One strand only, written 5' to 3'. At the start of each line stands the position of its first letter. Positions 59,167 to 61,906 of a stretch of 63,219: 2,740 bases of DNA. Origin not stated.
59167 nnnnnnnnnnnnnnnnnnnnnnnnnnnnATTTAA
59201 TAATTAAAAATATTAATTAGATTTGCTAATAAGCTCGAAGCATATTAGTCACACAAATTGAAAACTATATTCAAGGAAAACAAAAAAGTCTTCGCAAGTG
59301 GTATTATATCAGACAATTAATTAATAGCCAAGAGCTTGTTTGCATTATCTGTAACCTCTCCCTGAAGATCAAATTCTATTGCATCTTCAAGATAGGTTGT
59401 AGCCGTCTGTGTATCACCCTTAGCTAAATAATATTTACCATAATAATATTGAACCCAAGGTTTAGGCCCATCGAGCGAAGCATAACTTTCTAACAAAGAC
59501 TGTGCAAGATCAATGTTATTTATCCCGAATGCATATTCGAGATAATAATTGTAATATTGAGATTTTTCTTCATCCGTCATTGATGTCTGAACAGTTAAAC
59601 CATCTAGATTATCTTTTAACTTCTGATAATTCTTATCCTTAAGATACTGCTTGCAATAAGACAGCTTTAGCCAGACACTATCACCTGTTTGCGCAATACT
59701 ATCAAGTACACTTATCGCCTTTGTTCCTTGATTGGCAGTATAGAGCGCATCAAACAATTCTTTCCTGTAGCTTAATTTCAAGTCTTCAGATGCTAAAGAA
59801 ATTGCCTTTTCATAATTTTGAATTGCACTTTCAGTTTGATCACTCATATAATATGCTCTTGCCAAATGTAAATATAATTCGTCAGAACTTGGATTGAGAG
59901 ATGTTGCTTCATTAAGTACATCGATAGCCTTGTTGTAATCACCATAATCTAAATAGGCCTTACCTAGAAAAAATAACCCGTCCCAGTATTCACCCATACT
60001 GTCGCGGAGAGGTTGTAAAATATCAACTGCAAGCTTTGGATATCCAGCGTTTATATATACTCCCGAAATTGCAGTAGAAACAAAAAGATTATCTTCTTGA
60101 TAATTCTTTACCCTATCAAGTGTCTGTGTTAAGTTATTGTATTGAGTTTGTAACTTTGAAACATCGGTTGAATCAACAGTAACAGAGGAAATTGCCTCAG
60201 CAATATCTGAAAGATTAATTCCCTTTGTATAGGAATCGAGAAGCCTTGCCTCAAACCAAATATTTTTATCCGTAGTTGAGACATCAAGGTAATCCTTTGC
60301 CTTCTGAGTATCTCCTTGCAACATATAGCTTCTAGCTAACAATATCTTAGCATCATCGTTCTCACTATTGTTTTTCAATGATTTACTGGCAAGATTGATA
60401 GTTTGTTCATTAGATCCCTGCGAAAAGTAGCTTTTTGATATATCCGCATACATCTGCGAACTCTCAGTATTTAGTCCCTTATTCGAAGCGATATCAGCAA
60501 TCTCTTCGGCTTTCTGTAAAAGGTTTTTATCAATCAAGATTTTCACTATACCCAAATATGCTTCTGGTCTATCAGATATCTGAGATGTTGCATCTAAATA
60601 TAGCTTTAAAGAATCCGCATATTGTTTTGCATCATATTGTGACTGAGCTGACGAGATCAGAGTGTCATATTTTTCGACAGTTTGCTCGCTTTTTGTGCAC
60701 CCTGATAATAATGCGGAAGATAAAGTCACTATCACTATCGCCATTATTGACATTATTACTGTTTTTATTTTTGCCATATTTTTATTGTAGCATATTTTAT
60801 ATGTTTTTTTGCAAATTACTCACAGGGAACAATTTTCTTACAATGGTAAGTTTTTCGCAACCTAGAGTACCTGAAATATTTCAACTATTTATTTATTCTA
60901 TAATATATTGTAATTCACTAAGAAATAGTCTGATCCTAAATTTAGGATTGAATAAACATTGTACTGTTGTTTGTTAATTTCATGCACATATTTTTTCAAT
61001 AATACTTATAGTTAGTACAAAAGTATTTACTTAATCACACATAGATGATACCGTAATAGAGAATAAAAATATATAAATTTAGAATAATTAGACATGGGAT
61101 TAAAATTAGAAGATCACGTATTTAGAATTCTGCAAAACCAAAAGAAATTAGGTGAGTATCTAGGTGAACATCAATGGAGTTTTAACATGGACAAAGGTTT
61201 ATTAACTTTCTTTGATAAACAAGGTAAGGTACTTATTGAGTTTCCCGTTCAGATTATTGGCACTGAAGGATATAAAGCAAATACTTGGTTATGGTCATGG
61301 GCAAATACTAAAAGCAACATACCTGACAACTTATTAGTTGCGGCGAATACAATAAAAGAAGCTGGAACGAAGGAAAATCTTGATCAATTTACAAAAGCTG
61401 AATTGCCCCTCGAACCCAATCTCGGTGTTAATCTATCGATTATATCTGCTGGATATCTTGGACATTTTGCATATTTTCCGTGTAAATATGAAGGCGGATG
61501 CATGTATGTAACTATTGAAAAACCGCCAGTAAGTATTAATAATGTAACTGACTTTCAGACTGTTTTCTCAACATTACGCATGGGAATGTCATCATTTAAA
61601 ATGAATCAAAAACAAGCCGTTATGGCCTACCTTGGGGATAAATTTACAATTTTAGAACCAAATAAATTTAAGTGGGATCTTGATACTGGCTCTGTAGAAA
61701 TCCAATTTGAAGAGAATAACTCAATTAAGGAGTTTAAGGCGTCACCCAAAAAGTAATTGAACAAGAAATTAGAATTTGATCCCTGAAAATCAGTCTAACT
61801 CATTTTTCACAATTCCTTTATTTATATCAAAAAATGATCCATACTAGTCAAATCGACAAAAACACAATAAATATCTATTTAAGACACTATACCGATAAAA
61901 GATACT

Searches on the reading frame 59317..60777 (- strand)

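Call 87: search_protein_families(library=pfam, proteins=[window:59317-60777:-], max_evalue=0.001)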
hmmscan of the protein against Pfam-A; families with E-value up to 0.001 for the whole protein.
window:59317-60777:- (486 aa): 19 families
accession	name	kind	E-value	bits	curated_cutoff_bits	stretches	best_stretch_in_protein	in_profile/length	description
PF14559.12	TPR_19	-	3.7e-25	88.5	25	2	276-320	2-46/68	Tetratricopeptide repeat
PF13428.12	TPR_14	-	3.5e-20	70.9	23.5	1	267-308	3-44/44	Tetratricopeptide repeat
PF07719.23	TPR_2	-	1.8e-19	68.6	27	1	266-297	2-33/34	Tetratricopeptide repeat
PF13432.12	TPR_16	-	3.6e-15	56.5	32.7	1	271-329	3-61/65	Tetratricopeptide repeat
PF13181.12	TPR_8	-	4.4e-13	48.7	25.7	1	268-297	4-33/34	Tetratricopeptide repeat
PF00515.34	TPR_1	-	4.4e-12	45.7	27.8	1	267-297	3-33/34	Tetratricopeptide repeat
PF13424.12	TPR_12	-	8.3e-11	42.4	30.1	0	300-329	46-75/77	Tetratricopeptide repeat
PF13414.12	TPR_11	-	4.2e-10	39.6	26.8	1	272-311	1-40/42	TPR repeat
PF12895.13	ANAPC3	-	2.3e-09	37.8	27.2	2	268-325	26-82/82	Anaphase-promoting complex, cyclosome, subunit 3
PF23300.3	HEAT_Nup120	-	3.3e-09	37.2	29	0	421-466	11-52/170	Nucleoporin Nup120, HEAT repeats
PF03704.23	BTAD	-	4.2e-08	34.1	22.1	1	271-342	68-139/146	Bacterial transcriptional activator domain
PF13174.12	TPR_6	-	7.9e-08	32.9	26.3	0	145-165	4-24/33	Tetratricopeptide repeat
PF25060.1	ARM_TT21_2nd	-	1.5e-07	31.6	27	0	248-309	205-266/270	Tetratricopeptide repeat protein 21 second ARM domain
PF23914.1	TPR_CcmH_CycH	-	2.6e-06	27.8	42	0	269-318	54-103/158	Cytochrome c-type biogenesis protein H TPR domain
PF13176.12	TPR_7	-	3e-06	27.3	27.9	0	268-297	2-33/36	Tetratricopeptide repeat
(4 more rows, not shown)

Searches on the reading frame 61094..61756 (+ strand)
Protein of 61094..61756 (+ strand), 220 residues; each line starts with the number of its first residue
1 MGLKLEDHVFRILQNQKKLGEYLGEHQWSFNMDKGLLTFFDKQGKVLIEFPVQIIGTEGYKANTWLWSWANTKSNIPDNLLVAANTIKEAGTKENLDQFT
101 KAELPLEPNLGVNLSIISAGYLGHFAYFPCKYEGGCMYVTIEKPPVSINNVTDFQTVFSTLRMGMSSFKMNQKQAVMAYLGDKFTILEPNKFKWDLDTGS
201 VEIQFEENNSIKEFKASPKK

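Call 87: search_protein_families(library=pfam, proteins=[window:61094-61756:+], max_evalue=0.001)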
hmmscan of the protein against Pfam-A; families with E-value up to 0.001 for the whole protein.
window:61094-61756:+ (220 aa): 1 family
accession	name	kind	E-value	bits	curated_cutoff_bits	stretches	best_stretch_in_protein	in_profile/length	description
PF21813.2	DUF6882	-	5.6e-30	104.5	23.9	1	6-144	5-142/142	Family of unknown function (DUF6882)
